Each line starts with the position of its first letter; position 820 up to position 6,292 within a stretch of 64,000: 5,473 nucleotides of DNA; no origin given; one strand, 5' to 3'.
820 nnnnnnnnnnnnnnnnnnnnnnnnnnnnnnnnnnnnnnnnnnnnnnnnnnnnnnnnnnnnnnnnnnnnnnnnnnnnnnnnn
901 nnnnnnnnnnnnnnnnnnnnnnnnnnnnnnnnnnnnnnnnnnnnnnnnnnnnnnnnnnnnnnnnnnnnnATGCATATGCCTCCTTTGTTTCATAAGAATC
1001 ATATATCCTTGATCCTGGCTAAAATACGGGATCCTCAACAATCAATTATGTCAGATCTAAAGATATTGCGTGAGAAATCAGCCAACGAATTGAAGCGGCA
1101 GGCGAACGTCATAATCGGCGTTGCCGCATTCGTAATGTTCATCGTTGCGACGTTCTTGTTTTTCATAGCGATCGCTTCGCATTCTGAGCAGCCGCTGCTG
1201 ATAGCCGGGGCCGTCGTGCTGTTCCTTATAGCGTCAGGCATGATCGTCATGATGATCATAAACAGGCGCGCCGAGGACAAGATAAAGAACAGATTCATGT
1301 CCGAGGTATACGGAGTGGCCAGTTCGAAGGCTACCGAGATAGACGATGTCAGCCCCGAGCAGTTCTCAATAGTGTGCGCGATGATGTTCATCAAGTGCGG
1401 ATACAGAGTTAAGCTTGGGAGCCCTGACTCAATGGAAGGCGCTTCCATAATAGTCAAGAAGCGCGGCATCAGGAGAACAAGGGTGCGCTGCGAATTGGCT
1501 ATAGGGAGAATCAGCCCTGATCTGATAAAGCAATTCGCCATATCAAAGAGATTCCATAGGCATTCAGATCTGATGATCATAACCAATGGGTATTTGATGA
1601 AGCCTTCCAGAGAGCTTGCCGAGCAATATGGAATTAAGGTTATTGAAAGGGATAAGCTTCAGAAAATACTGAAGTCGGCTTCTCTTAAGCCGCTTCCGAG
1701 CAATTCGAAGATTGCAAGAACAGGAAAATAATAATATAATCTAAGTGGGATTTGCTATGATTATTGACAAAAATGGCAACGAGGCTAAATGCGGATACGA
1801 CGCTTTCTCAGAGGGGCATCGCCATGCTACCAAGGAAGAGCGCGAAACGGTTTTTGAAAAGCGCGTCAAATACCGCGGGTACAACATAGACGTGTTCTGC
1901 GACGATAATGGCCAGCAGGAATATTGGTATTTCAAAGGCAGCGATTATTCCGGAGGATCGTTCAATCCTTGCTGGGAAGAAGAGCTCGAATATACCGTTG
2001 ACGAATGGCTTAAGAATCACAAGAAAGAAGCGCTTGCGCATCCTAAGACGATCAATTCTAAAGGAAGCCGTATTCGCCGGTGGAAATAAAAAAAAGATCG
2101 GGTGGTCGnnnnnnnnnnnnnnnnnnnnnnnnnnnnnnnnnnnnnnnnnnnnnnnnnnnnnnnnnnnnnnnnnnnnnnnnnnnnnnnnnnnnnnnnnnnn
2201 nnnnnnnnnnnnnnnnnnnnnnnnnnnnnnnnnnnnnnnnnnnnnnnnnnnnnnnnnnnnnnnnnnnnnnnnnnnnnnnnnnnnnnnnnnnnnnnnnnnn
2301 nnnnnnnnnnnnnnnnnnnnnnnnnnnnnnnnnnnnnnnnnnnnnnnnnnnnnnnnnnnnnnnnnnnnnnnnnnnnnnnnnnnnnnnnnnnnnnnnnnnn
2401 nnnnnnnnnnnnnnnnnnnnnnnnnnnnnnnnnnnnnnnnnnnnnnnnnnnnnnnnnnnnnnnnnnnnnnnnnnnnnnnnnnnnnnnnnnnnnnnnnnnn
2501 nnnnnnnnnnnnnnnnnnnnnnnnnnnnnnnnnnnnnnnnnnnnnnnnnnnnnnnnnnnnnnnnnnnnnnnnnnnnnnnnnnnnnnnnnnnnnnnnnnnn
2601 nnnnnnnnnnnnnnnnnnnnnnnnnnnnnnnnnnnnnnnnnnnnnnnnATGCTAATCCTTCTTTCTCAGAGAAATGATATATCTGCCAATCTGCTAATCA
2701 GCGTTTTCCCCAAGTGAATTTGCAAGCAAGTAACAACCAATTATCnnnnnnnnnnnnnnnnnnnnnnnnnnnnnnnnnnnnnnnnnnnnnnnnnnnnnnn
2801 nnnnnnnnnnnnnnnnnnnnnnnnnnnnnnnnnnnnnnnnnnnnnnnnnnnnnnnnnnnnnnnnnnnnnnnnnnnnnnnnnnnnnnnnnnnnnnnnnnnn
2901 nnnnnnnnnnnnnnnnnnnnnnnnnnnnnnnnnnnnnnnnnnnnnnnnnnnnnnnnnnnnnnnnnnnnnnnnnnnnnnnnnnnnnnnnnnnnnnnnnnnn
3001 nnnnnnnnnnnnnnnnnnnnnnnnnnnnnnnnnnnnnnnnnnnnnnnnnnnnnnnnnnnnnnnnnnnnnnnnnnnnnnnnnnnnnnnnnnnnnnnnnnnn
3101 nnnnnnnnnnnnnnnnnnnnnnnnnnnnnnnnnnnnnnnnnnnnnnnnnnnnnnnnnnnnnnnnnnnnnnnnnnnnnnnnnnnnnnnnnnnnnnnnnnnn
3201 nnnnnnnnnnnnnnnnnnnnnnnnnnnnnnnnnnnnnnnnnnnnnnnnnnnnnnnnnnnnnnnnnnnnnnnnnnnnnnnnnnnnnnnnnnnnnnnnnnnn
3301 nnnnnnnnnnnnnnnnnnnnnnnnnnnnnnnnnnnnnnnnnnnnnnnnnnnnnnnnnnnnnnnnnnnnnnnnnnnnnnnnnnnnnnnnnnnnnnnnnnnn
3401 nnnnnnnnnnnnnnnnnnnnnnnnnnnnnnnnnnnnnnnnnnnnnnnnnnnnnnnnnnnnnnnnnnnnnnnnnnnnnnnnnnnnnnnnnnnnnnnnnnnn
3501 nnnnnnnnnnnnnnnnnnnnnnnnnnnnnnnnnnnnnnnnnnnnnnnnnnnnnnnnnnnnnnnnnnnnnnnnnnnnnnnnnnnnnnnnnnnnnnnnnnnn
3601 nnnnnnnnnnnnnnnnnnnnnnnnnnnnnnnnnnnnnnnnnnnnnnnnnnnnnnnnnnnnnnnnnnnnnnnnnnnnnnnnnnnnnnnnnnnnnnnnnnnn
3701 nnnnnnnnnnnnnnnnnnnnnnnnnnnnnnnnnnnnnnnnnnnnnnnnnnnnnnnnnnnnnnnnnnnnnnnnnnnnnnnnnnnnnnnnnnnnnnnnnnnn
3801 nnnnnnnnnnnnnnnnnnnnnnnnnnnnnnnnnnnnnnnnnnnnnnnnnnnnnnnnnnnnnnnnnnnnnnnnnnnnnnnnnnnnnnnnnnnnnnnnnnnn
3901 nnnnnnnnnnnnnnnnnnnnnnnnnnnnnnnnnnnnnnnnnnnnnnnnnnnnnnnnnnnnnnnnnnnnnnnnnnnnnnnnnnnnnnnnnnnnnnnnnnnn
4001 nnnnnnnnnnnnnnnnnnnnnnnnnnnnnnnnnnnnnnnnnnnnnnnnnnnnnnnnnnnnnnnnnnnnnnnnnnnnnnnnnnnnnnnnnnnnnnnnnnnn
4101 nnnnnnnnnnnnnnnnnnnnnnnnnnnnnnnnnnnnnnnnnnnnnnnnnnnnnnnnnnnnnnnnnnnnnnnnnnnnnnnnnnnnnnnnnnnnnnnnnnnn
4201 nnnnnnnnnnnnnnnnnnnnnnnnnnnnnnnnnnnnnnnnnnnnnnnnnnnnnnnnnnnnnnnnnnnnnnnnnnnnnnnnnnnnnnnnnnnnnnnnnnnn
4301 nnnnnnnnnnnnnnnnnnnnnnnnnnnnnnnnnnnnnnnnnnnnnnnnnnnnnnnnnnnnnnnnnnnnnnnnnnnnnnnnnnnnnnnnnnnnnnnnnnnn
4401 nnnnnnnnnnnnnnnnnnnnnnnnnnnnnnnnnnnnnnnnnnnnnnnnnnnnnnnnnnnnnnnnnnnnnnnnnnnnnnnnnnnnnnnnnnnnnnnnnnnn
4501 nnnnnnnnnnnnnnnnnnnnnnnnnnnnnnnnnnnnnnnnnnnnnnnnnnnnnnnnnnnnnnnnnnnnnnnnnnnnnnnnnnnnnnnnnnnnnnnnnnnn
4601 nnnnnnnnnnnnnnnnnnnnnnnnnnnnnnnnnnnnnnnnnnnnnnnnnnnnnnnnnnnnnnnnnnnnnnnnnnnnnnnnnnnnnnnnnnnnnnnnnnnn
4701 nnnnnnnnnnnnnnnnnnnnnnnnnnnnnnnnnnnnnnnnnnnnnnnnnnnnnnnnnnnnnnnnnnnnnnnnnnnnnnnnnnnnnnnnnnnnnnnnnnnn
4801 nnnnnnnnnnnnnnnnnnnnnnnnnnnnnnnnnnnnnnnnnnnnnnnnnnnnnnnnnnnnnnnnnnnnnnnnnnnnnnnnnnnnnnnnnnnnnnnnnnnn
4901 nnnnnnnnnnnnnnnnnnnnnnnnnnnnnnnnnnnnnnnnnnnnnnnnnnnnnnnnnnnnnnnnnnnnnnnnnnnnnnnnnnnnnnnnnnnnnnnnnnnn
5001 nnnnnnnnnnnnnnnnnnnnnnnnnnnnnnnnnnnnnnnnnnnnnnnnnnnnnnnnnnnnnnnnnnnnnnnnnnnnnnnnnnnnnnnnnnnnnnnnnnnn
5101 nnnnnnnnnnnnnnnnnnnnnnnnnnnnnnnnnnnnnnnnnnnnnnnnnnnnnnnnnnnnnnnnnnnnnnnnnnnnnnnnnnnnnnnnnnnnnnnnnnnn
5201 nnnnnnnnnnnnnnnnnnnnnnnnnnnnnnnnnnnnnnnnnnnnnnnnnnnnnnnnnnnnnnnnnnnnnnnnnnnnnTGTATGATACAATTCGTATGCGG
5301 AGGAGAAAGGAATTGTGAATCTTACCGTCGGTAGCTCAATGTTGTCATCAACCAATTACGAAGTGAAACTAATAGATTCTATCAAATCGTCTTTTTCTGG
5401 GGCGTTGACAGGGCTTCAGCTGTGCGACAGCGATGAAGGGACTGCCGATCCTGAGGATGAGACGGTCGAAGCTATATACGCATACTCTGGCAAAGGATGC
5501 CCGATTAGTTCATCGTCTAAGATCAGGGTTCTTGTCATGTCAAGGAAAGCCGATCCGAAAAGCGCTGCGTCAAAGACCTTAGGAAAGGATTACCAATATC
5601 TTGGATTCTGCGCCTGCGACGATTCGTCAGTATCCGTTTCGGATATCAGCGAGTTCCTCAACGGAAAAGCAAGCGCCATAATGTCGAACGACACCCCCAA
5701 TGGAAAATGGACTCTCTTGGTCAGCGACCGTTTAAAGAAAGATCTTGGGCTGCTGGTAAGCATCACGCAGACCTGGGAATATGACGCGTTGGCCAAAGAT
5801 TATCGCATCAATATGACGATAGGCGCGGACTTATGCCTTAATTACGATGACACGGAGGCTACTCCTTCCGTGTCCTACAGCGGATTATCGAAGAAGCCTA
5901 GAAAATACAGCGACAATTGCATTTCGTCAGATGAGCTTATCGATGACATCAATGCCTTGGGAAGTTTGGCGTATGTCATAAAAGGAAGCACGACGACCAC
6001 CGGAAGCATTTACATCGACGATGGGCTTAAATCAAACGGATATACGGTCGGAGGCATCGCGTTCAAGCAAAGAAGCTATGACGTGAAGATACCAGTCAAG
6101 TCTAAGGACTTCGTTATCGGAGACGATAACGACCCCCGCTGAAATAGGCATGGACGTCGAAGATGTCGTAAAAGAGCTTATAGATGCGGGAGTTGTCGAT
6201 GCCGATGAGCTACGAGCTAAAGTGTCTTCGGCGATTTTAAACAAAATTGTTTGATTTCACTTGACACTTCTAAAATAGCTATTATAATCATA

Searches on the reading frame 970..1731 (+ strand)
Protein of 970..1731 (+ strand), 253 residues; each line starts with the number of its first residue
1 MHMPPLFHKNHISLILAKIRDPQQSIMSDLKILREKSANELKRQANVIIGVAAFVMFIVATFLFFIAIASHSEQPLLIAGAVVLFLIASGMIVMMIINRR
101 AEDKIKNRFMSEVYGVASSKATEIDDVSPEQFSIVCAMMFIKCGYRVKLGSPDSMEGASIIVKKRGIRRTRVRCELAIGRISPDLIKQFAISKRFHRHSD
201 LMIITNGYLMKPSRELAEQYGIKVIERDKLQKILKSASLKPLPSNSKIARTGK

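Call 12: search_protein_families(library=pfam, proteins=[window:970-1731:+], max_evalue=0.01)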
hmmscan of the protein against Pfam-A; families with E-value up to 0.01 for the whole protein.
window:970-1731:+ (253 aa): 3 families
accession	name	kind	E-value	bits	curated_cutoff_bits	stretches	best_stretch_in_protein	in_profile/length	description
PF04471.18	Mrr_cat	-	6.2e-11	42.9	21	1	124-233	1-114/115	Restriction endonuclease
PF14453.12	ThiS-like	-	0.0021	18.5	26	0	189-227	19-56/57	ThiS-like ubiquitin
PF01032.23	FecCD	-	0.0067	15.9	26.5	1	49-120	102-177/311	FecCD transport family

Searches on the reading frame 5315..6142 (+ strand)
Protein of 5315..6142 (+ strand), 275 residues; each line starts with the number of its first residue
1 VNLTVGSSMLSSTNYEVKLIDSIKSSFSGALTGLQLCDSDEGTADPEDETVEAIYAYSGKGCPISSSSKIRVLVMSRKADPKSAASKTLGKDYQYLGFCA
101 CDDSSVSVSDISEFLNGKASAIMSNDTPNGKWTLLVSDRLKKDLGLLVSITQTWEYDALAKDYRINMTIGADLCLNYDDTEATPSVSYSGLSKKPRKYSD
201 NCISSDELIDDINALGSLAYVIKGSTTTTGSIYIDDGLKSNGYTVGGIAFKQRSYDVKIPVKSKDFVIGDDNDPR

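Call 12: search_protein_families(library=pfam, proteins=[window:5315-6142:+], max_evalue=0.01)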
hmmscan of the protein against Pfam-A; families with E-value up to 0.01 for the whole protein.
window:5315-6142:+ (275 aa): 0 families

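Call 13: search_protein_families(library=phrogs, proteins=[window:5315-6142:+], max_evalue=0.01)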
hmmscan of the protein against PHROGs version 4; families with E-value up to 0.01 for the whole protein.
window:5315-6142:+ (275 aa): 0 families

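Call 26: find_related_loci(query=window:5315-6142:+, collection=viral_contigs, flank=6000)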
Query window:5315-6142:+ (275 aa) in viral_contigs; peptide patterns used: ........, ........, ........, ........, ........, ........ (x = any residue, [..] = any of these).
29 stretches matched a pattern, but none encodes a relative of the query by tblastn (E <= 1e-3).
